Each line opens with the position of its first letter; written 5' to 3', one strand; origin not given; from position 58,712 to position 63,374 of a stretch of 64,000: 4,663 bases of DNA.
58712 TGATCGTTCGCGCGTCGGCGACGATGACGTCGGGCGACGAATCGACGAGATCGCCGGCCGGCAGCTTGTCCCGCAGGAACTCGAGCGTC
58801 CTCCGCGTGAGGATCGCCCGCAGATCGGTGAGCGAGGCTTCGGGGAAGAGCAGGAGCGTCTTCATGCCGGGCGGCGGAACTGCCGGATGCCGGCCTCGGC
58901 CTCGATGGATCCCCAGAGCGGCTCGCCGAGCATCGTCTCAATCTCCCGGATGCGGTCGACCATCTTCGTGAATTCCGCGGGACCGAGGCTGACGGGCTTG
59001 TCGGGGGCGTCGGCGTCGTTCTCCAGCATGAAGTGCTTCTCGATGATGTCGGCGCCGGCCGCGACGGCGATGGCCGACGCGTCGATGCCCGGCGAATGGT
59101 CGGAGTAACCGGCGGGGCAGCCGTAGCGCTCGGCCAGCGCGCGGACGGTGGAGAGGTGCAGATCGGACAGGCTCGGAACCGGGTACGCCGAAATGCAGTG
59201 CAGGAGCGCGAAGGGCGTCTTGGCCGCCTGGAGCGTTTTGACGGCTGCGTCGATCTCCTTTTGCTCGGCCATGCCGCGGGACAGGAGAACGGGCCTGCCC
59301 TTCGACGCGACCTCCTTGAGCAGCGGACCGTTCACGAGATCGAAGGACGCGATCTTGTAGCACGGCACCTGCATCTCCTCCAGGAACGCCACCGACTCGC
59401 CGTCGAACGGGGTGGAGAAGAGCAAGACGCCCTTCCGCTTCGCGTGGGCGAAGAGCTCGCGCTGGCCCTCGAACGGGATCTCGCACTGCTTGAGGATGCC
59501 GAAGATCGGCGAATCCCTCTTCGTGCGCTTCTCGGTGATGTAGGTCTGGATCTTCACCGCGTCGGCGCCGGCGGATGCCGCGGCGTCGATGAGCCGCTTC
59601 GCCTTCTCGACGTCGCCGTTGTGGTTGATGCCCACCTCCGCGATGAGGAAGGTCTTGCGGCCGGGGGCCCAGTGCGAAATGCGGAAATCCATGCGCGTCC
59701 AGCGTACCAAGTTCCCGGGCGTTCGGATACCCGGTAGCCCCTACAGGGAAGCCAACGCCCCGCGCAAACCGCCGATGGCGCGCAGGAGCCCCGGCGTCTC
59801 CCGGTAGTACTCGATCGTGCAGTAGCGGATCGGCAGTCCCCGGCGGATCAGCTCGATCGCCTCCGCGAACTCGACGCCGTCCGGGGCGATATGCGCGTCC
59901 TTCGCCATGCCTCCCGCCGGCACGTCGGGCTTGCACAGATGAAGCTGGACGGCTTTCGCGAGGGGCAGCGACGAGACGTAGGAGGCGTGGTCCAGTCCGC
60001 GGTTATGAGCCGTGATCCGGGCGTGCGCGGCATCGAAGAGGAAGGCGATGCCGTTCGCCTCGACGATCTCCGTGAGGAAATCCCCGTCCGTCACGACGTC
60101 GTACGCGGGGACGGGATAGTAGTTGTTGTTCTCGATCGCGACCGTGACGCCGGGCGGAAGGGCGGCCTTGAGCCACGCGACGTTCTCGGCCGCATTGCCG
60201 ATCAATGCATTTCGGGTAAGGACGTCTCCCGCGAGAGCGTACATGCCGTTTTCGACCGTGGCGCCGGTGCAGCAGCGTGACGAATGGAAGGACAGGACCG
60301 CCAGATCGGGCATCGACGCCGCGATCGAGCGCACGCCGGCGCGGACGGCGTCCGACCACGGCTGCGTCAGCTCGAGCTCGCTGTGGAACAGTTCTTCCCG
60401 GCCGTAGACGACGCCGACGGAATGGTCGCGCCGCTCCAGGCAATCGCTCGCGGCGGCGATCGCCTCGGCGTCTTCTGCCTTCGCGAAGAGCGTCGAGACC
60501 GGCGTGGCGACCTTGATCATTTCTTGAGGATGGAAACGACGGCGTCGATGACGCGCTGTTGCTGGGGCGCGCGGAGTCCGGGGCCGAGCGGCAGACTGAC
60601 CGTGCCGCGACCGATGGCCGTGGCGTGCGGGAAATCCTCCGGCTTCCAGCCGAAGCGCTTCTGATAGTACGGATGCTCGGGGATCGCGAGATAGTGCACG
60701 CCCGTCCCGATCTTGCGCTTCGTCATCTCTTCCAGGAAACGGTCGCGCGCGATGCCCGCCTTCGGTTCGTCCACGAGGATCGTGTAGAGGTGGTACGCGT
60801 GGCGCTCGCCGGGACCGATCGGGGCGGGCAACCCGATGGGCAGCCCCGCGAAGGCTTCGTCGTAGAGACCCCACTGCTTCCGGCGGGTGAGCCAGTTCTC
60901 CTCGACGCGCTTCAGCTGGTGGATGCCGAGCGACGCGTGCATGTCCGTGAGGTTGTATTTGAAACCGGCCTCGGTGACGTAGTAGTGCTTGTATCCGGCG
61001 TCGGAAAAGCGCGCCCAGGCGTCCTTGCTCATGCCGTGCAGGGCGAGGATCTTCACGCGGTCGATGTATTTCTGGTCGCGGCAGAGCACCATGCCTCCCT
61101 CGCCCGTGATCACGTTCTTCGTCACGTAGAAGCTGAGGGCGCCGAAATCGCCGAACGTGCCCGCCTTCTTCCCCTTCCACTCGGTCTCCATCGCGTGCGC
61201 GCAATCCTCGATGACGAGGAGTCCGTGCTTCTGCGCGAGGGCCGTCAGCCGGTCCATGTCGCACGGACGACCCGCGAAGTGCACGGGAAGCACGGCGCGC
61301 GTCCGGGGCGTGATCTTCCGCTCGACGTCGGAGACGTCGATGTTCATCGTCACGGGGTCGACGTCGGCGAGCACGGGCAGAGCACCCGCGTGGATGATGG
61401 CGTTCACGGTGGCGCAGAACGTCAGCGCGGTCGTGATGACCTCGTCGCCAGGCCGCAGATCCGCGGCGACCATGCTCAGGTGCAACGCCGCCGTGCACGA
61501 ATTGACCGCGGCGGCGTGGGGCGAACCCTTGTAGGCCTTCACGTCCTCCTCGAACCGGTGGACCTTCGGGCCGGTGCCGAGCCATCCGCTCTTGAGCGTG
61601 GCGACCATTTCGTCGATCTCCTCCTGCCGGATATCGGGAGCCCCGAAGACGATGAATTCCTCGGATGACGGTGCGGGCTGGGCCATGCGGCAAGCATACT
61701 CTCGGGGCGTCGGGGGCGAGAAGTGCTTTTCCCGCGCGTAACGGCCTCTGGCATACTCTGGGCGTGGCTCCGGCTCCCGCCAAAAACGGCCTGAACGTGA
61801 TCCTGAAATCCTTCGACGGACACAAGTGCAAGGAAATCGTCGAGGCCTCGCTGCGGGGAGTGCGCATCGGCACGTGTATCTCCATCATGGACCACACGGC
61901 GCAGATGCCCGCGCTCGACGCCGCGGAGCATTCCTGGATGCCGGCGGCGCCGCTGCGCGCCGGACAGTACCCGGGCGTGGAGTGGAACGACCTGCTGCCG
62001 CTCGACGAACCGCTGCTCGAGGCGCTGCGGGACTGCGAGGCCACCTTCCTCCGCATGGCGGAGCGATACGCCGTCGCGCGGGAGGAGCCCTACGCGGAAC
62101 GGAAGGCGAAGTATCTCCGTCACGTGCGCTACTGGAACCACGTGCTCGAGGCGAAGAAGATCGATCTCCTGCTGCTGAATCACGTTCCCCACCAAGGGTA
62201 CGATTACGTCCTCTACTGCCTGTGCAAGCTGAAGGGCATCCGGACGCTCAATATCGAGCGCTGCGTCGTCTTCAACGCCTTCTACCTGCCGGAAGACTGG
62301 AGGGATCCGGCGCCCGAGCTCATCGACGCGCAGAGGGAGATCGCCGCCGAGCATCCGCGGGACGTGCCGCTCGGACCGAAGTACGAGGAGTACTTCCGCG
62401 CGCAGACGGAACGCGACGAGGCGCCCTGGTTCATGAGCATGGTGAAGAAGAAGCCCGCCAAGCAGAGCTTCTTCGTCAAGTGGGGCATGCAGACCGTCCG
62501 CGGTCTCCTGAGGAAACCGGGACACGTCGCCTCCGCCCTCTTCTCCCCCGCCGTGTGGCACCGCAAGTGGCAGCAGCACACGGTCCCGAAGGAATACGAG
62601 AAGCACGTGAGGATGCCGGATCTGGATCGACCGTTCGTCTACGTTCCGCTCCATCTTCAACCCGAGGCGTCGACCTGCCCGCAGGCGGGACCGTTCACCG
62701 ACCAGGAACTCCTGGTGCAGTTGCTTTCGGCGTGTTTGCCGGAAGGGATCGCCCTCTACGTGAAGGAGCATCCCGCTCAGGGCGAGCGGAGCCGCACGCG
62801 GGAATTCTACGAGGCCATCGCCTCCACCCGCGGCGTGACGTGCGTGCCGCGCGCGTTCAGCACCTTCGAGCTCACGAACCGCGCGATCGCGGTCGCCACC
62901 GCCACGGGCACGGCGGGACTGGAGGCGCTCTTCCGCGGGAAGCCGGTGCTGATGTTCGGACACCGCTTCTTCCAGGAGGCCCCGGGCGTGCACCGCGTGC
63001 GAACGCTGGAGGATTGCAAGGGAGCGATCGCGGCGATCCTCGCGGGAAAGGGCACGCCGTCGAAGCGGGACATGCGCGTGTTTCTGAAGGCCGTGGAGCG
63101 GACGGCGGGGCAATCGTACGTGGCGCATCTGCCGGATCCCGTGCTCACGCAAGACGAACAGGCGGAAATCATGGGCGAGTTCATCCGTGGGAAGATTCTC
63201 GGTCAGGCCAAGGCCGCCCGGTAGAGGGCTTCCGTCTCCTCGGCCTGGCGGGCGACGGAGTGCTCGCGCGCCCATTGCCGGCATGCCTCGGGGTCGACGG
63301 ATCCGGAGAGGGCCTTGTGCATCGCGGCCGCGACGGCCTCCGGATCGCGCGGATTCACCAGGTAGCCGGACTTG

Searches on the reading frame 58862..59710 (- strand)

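Call 70: search_protein_families(library=pfam, max_evalue=0.00001, proteins=[window:58862-59710:-])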
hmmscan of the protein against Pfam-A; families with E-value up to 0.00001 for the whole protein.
window:58862-59710:- (282 aa): 1 family
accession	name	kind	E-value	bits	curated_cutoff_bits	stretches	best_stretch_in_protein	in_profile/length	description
PF03102.20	NeuB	-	9.8e-74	248.3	22.1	1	40-263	1-238/241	NeuB family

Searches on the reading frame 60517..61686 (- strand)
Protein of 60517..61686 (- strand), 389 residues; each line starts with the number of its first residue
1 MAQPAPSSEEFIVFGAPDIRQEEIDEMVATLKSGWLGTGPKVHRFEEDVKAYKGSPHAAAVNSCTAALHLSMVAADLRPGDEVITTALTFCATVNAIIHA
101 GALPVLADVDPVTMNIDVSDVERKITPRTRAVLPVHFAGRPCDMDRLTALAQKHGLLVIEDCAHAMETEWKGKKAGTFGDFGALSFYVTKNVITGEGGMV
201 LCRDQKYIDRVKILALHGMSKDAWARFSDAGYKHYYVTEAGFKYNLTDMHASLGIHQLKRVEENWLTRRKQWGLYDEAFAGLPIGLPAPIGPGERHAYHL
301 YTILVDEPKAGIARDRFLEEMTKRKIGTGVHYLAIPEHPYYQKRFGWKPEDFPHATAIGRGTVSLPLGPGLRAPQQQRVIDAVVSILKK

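Call 70: search_protein_families(library=pfam, max_evalue=0.00001, proteins=[window:60517-61686:-])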
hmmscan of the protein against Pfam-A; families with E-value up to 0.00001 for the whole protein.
window:60517-61686:- (389 aa): 2 families
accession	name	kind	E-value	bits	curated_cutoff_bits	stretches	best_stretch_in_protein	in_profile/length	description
PF01041.23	DegT_DnrJ_EryC1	-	1.1e-122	410.2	19.8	1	18-383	2-359/360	DegT/DnrJ/EryC1/StrS aminotransferase family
PF01053.26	Cys_Met_Meta_PP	-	9.9e-06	24.8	27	0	40-162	52-174/381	Cys/Met metabolism PLP-dependent enzyme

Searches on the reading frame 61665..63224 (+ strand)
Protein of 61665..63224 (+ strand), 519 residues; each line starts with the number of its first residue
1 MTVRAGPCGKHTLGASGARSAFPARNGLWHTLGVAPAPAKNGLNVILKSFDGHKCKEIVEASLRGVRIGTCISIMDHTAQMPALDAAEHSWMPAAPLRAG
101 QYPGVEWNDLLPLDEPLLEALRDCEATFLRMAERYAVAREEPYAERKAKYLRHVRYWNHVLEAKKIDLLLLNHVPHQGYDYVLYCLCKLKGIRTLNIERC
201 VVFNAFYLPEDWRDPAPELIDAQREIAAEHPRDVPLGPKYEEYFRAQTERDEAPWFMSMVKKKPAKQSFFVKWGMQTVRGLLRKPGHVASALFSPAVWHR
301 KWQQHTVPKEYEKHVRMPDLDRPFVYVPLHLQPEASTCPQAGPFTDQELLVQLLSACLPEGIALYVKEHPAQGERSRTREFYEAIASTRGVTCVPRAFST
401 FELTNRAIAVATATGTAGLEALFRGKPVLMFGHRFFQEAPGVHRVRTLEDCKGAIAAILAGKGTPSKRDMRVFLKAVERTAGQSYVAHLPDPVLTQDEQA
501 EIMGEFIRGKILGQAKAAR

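Call 70: search_protein_families(library=pfam, max_evalue=0.00001, proteins=[window:61665-63224:+])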
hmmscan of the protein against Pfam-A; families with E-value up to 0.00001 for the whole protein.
window:61665-63224:+ (519 aa): 1 family
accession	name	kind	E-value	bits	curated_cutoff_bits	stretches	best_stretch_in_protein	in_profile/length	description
PF05159.20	Capsule_synth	-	1.3e-07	31.8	20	1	358-450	184-279/310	Capsule polysaccharide biosynthesis protein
